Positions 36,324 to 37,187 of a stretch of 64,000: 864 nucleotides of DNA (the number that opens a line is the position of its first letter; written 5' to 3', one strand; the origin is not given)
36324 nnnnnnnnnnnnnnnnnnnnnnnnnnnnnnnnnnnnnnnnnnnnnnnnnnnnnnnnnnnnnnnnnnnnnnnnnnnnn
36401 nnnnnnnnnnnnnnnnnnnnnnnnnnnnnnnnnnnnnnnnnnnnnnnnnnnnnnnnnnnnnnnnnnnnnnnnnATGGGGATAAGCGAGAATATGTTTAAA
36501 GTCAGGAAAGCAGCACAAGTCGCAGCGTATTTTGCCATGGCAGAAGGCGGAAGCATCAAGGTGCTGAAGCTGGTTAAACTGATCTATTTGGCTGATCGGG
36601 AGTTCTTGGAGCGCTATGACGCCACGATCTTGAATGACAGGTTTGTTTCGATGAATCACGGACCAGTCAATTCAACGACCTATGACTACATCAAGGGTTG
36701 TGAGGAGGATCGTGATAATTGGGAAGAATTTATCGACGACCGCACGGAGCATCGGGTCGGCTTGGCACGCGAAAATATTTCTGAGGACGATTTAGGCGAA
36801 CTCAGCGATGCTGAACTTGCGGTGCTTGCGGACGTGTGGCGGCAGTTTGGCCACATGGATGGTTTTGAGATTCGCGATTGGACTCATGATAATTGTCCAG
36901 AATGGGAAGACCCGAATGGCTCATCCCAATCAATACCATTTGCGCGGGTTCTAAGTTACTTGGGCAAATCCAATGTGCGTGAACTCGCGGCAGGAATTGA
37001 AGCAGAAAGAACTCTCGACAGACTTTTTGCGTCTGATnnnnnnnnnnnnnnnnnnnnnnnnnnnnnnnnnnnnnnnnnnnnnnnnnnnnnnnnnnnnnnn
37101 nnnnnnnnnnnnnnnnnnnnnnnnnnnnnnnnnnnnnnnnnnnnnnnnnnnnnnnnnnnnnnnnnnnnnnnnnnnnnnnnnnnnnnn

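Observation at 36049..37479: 1.4-kb low-GC islet dropped exactly between two convergent stop codons and bracketed by short direct repeats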

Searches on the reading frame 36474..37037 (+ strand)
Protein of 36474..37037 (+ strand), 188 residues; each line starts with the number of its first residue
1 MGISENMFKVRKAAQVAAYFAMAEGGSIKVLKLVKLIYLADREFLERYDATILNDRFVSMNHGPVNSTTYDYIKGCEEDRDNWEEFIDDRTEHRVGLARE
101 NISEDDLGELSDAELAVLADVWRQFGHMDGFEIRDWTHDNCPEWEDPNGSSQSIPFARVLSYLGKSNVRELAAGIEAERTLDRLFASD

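Call 6: search_protein_families(library=pfam, proteins=[window:36474-37037:+], max_evalue=0.1)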
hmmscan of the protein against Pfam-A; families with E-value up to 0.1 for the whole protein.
window:36474-37037:+ (188 aa): 1 family
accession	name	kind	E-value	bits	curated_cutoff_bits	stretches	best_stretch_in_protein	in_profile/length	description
PF13274.11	SocA_Panacea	-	2.1e-24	87.1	25.7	1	33-144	1-112/113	Antitoxin SocA-like, Panacea domain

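Call 7: search_protein_families(library=ncbifam, proteins=[window:36474-37037:+], max_evalue=0.1)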
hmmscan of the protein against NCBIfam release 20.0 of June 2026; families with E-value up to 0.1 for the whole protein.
window:36474-37037:+ (188 aa): 1 family
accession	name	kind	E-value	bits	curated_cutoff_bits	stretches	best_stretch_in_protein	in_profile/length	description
NF047745.1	SocA_antitoxin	equivalog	2.2e-06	27.5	190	1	16-138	9-123/176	type VI toxin-antitoxin system SocA family antitoxin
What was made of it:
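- On SocAB (type VI TA): NF047745 scores 27.5 bits against a cutoff of 190 (call 7).
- Closest known: SocAB of Caulobacter crescentus. Different: The NCBIfam SocA equivalog scores 27.5 bits against a cutoff of 190 (call 7), so this is not a SocA orthologue.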

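Call 8: search_protein_families(library=padloc, proteins=[window:36474-37037:+], max_evalue=0.1)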
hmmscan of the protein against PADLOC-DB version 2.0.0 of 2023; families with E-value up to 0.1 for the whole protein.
window:36474-37037:+ (188 aa): 0 families

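Call 9: search_protein_families(library=phrogs, proteins=[window:36474-37037:+], max_evalue=0.1)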
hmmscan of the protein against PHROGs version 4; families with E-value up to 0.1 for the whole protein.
window:36474-37037:+ (188 aa): 4 families
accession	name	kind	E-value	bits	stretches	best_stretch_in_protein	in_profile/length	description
phrog_1281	-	unknown function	1.4e-29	104.2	1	7-157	4-144/195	-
phrog_10390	-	unknown function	1.1e-13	52.3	1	11-145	149-271/299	-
phrog_3658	-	unknown function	5.8e-08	34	1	7-47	1-41/91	-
phrog_28947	-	unknown function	0.022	15.7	1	7-33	1-27/31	-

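Call 46: find_homologous_proteins(query=window:36474-37037:+, max_evalue=1e-40)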
Query window:36474-37037:+ (188 aa): 454 proteins with E <= 1e-40 among 795 candidates; the best 120 are listed.
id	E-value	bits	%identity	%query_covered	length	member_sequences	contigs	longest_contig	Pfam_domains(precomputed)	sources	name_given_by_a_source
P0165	4.0e-118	410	100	97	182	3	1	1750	PF13274.12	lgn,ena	-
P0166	1.1e-113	396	94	100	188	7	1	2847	PF13274.12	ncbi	-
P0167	1.5e-107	376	92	96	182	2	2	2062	PF13274.12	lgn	-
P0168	7.4e-100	350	86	97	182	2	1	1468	PF13274.12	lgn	-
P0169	2.0e-79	284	71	96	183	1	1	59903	PF13274.12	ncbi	-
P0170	2.7e-79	283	69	96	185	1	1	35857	PF13274.12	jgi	jgi:uncharacterized phage-associated protein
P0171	2.7e-79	283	69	96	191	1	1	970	PF13274.12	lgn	-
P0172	2.2e-78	280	70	96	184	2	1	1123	PF13274.12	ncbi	-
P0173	1.1e-76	275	66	96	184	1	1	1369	PF13274.12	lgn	-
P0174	1.1e-73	265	62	97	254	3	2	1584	PF13274.12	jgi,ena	-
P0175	1.9e-73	264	64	96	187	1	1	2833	PF13274.12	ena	-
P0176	3.3e-71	257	64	96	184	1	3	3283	PF13274.12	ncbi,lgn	-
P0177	2.5e-70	254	64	96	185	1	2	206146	PF13274.12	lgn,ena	-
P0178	2.8e-70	254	63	96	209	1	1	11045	PF13274.12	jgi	jgi:uncharacterized phage-associated protein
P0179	5.6e-69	250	60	95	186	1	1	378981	PF13274.12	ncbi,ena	-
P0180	6.9e-69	249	62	96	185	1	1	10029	PF13274.12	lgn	-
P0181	8.1e-69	249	65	96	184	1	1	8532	PF13274.12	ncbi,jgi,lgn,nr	ncbi:MAG: DUF4065 domain-containing protein [Alphaproteobacteria bacterium]|nr:DUF4065 domain-contai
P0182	1.1e-68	249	61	96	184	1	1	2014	PF13274.12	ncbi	-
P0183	1.9e-68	248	63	96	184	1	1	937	PF13274.12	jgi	jgi:uncharacterized phage-associated protein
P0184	2.9e-68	247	60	96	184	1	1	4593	PF13274.12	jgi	jgi:uncharacterized phage-associated protein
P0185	4.1e-68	247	61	96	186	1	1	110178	PF13274.12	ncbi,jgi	ncbi:MAG TPA: Panacea domain-containing protein [Magnetospirillaceae bacterium]|jgi:uncharacterized 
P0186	4.5e-68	247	62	96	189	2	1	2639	PF13274.12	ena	-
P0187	1.5e-67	245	64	96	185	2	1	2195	PF13274.12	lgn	-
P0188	3.8e-67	244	58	96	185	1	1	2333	PF13274.12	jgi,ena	-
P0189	4.4e-67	244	61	95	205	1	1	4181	PF13274.12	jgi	jgi:uncharacterized phage-associated protein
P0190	1.4e-66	242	62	96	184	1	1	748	PF13274.12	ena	-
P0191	2.3e-66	241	60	95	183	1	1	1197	PF13274.12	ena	-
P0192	3.1e-66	241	61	95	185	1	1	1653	PF13274.12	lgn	-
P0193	3.1e-66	241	62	94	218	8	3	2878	PF13274.12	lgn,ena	-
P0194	4.2e-66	240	60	96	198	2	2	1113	PF13274.12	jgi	-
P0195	4.5e-66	240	60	95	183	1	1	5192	PF13274.12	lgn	-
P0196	4.7e-66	240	60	95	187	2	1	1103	PF13274.12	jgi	jgi:uncharacterized phage-associated protein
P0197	5.1e-66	240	60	95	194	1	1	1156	PF13274.12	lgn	-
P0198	8.6e-66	239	62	94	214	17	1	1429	PF13274.12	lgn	-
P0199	8.9e-66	239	59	96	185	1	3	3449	PF13274.12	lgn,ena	-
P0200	1.0e-65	239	59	95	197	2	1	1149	PF13274.12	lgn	-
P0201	2.3e-65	238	61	93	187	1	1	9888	PF13274.12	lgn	-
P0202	3.1e-65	238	60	94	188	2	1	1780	PF13274.12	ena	-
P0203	3.3e-65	237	60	95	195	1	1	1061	PF13274.12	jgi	jgi:uncharacterized phage-associated protein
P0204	3.3e-65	237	61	96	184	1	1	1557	PF13274.12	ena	-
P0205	3.5e-65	237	61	95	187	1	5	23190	PF13274.12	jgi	-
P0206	4.5e-65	237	59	95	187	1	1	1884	PF13274.12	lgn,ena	-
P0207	6.1e-65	237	61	95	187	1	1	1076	PF13274.12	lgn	-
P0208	6.4e-65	237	58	96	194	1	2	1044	PF13274.12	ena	-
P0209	7.2e-65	236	59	95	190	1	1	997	PF13274.12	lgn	-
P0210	7.4e-65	236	62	96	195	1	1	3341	PF13274.12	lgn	-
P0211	7.6e-65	236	61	93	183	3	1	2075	PF13274.12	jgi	jgi:uncharacterized phage-associated protein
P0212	8.8e-65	236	58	95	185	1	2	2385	PF13274.12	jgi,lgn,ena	-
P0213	1.2e-64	236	61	96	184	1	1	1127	PF13274.12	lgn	-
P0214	1.2e-64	236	58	96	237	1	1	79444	PF13274.12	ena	-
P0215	1.6e-64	235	60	95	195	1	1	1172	PF13274.12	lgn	-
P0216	3.0e-64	234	59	95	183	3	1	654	PF13274.12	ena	-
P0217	3.3e-64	234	58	95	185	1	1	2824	PF13274.12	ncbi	-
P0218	3.5e-64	234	59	96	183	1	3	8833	PF13274.12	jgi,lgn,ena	-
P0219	4.0e-64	234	57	96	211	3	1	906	PF13274.12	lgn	-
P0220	4.3e-64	234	57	96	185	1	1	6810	PF13274.12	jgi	jgi:uncharacterized phage-associated protein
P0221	5.1e-64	234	58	96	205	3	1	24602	PF13274.12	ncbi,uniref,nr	ncbi:Panacea domain-containing protein [Bradyrhizobium sp. CCBAU 51627]|uniref:Panacea domain-contai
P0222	5.4e-64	234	59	95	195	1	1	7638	PF13274.12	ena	-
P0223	7.2e-64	233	58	95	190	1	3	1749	PF13274.12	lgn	-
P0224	7.2e-64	233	60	94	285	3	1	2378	PF13274.12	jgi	jgi:uncharacterized phage-associated protein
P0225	8.4e-64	233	61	95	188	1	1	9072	PF13274.12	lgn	-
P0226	8.8e-64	233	59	95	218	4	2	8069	PF13274.12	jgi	jgi:uncharacterized phage-associated protein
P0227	1.4e-63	232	59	95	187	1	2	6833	PF13274.12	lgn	-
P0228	1.7e-63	232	59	96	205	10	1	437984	PF13274.12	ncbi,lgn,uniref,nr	ncbi:Panacea domain-containing protein [Bradyrhizobium sp. 199]|uniref:Panacea domain-containing pro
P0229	2.1e-63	232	58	95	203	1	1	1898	PF13274.12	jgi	jgi:uncharacterized phage-associated protein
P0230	2.2e-63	232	60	95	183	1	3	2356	PF13274.12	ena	-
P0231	2.6e-63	231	58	95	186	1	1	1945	PF13274.12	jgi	jgi:uncharacterized phage-associated protein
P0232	3.2e-63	231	59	95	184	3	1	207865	PF13274.12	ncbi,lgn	ncbi:MAG: Panacea domain-containing protein [Bdellovibrionales bacterium]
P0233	3.6e-63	231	59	94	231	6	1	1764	PF13274.12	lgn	-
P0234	3.9e-63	231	59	95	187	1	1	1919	PF13274.12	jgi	jgi:uncharacterized phage-associated protein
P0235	4.4e-63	231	59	96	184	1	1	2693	PF13274.12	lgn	-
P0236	4.6e-63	231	59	94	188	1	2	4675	PF13274.12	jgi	jgi:uncharacterized phage-associated protein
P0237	4.7e-63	230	58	97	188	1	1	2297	PF13274.12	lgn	-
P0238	4.8e-63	230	58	95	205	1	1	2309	PF13274.12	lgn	-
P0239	5.4e-63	230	60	95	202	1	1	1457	PF13274.12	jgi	jgi:uncharacterized phage-associated protein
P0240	6.0e-63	230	59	95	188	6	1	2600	PF13274.12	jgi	jgi:uncharacterized phage-associated protein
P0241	6.2e-63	230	56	96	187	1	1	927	PF13274.12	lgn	-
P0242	7.9e-63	230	57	95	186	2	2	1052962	PF13274.12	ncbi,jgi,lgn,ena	-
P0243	9.2e-63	230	60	95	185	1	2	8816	PF13274.12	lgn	-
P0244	1.1e-62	229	59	95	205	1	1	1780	PF13274.12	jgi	jgi:uncharacterized phage-associated protein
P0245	1.2e-62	229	60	93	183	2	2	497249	PF13274.12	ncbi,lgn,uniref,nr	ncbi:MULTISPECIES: Panacea domain-containing protein [Rhodomicrobium]|uniref:Panacea domain-containi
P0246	1.2e-62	229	56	95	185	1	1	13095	PF13274.12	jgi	jgi:uncharacterized phage-associated protein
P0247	1.2e-62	229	56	95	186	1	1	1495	PF13274.12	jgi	jgi:uncharacterized phage-associated protein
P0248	1.3e-62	229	58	96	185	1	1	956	PF13274.12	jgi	jgi:uncharacterized phage-associated protein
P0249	1.4e-62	229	64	84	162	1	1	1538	PF13274.12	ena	-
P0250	2.0e-62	228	59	96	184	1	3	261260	PF13274.12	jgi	jgi:uncharacterized phage-associated protein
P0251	2.1e-62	228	59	95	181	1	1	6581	PF13274.12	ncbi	-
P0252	3.2e-62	228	55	96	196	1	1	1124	PF13274.12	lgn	-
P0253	3.2e-62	228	61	93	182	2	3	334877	PF13274.12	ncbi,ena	ncbi:MAG: Panacea domain-containing protein [Hyphomicrobiaceae bacterium]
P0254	3.4e-62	228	61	95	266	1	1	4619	PF13274.12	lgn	-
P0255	3.6e-62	228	59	93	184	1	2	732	PF13274.12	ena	-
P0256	4.7e-62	227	59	95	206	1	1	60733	PF13274.12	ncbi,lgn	-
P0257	6.2e-62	227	56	98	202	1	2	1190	PF13274.12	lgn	-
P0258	6.9e-62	227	58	95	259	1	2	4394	PF13274.12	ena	-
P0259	7.2e-62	227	57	96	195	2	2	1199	PF13274.12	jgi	-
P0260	7.8e-62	226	57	98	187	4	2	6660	PF13274.12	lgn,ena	-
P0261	9.9e-62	226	56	97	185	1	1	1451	PF13274.12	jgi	-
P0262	1.0e-61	226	59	96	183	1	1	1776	PF13274.12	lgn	-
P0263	1.0e-61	226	56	96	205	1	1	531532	PF13274.12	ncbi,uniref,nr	ncbi:hypothetical protein XH84_05745 [Bradyrhizobium nanningense]|uniref:Panacea domain-containing p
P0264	1.6e-61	225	60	93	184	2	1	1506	PF13274.12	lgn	-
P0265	1.7e-61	225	59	96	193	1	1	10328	PF13274.12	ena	-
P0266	1.7e-61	225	59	95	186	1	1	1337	PF13274.12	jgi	-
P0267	1.7e-61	225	56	95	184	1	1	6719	PF13274.12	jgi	jgi:uncharacterized phage-associated protein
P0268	1.8e-61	225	57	96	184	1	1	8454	PF13274.12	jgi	jgi:uncharacterized phage-associated protein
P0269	2.2e-61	225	57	96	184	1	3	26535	PF13274.12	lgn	-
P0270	2.6e-61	225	54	98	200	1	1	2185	PF13274.12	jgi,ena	jgi:uncharacterized phage-associated protein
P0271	2.6e-61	225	54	98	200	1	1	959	PF13274.12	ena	-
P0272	4.3e-61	224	58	95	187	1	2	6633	PF13274.12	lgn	-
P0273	5.0e-61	224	57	95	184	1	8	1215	PF13274.12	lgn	-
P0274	5.0e-61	224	58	95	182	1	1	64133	PF13274.12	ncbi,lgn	-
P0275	5.2e-61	224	58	95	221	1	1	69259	PF13274.12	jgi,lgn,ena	-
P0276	5.7e-61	224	60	91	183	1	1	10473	PF13274.12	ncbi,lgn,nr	ncbi:MAG: SocA family protein [Rhizobiales bacterium]|nr:SocA family protein [Hyphomicrobiales bacte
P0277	5.9e-61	224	55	95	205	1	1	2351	PF13274.12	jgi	jgi:uncharacterized phage-associated protein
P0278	7.6e-61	223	61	93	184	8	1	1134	PF13274.12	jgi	-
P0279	7.9e-61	223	57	95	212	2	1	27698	PF13274.12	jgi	jgi:uncharacterized phage-associated protein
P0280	1.0e-60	223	56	96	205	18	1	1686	PF13274.12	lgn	-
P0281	1.2e-60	223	57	93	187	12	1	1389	PF13274.12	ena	-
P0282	1.2e-60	223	55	96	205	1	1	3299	PF13274.12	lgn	-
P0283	1.5e-60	222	60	94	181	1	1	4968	PF13274.12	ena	-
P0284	1.8e-60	222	59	95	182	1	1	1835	PF13274.12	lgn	-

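Call 47: find_encoding_contigs(protein=P0166, flank=4000, max_places=8)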
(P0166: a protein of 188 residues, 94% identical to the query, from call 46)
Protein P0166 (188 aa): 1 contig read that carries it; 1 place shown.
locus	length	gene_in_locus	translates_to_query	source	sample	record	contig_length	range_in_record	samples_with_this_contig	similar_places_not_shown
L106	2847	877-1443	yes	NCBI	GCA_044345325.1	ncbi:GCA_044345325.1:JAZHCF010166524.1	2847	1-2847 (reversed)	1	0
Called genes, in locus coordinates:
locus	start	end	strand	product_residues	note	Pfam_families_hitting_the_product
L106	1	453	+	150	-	?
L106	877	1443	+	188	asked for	PF13274:SocA_Panacea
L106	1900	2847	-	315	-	?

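Call 48: find_encoding_contigs(protein=P0167, flank=4000, max_places=8)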
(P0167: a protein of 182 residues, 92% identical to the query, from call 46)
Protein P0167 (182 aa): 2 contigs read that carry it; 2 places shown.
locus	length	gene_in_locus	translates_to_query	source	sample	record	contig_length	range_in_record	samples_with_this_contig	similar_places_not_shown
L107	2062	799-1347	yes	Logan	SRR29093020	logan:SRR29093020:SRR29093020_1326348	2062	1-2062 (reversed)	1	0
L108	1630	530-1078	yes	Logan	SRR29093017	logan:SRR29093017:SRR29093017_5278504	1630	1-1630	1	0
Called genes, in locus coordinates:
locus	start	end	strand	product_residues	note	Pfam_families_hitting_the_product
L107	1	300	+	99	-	?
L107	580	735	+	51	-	-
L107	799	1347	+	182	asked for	PF13274:SocA_Panacea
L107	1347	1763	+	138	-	-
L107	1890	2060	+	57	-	?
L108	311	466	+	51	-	-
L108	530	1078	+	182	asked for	PF13274:SocA_Panacea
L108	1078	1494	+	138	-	-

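Call 99: search_dna_similar(query=window:36492-37037:+, collection=phages, mode=protein, max_rows=40, max_evalue=0.001)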
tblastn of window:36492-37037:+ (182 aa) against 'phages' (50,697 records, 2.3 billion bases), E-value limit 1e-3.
Records with a match: 25; places in all: 25; records where one place covers at least 80% of the query: 11.
Best place of each record, by identity: <60% 25.
By first word of the organism name: Bacteriophage 15; Escherichia 3; Yersinia 3; Pseudomonas 1; Klebsiella 1; Vibrio 1; Marinitoga 1.
By host as written in the record: Helicobacter cinaedi 11; Pseudomonas aeruginosa 188 1; Klebsiella pneumoniae ST13-OXA48 1; Vibrio cyclitrophicus 10N.239.311.H11 1; Escherichia coli str. K-12 substr. MG1655 1; Helicobacter pametensis 1; Yersinia enterocolitica BJ2014-1008329276 1; Yersinia enterocolitica QH2012-y91 1; and 7 more.
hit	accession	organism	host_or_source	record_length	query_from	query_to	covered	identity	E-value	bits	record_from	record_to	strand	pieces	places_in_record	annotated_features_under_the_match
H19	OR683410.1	Pseudomonas phage Sirocco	Pseudomonas aeruginosa 188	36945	1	177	97%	44.1%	5e-31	123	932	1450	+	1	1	hypothetical protein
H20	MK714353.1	Klebsiella phage ST13-OXA48phi12.5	Klebsiella pneumoniae ST13-OXA48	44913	1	179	98%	41.9%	2e-32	127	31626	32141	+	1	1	hypothetical protein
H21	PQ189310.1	Vibrio phage 10N.239.311.H11_PE001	Vibrio cyclitrophicus 10N.239.311.H11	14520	1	181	99%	40.8%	9e-35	134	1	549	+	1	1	hypothetical protein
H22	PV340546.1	Escherichia phage PhiR5_2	Escherichia coli str. K-12 substr. ...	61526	1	180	99%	40.4%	3e-28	115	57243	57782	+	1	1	hypothetical protein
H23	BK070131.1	Bacteriophage sp.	Helicobacter pametensis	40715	1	166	91%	43.3%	2e-30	121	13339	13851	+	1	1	prophage protein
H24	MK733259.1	Yersinia phage YeP1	Yersinia enterocolitica ...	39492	1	159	87%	38.1%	2e-21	96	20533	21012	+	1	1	hypothetical protein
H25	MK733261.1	Yersinia phage YeP3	Yersinia enterocolitica QH2012-y91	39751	1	159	87%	38.1%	2e-21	96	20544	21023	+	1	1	hypothetical protein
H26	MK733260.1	Yersinia phage YeP2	Yersinia enterocolitica ...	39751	1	159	87%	38.1%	2e-21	96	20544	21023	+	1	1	hypothetical protein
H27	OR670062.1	Escherichia phage SKA5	Escherichia coli APEC strain QZJM25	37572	1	160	88%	36.7%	3e-17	84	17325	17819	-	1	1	hypothetical protein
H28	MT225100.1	Escherichia phage Lys8385Vzw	Escherichia coli O103:H11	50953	1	160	88%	36.7%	3e-17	84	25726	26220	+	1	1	hypothetical protein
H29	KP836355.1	Marinitoga camini virus 1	Marinitoga camini 1197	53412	2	154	84%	27.9%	9e-7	54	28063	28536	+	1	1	hypothetical protein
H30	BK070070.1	Bacteriophage sp.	Helicobacter cinaedi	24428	15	136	67%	28.9%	4e-4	45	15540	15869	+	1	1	putative prophage ps3 protein01-like protein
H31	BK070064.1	Bacteriophage sp.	Helicobacter cinaedi CCUG 18818 = ATCC ...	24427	15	136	67%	28.9%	4e-4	45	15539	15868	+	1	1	prophage protein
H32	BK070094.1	Bacteriophage sp.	Helicobacter cinaedi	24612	15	136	67%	28.9%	4e-4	45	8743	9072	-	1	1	putative prophage ps3 protein01-like protein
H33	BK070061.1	Bacteriophage sp.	Helicobacter cinaedi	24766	15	136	67%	28.9%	4e-4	45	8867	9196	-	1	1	SocA family protein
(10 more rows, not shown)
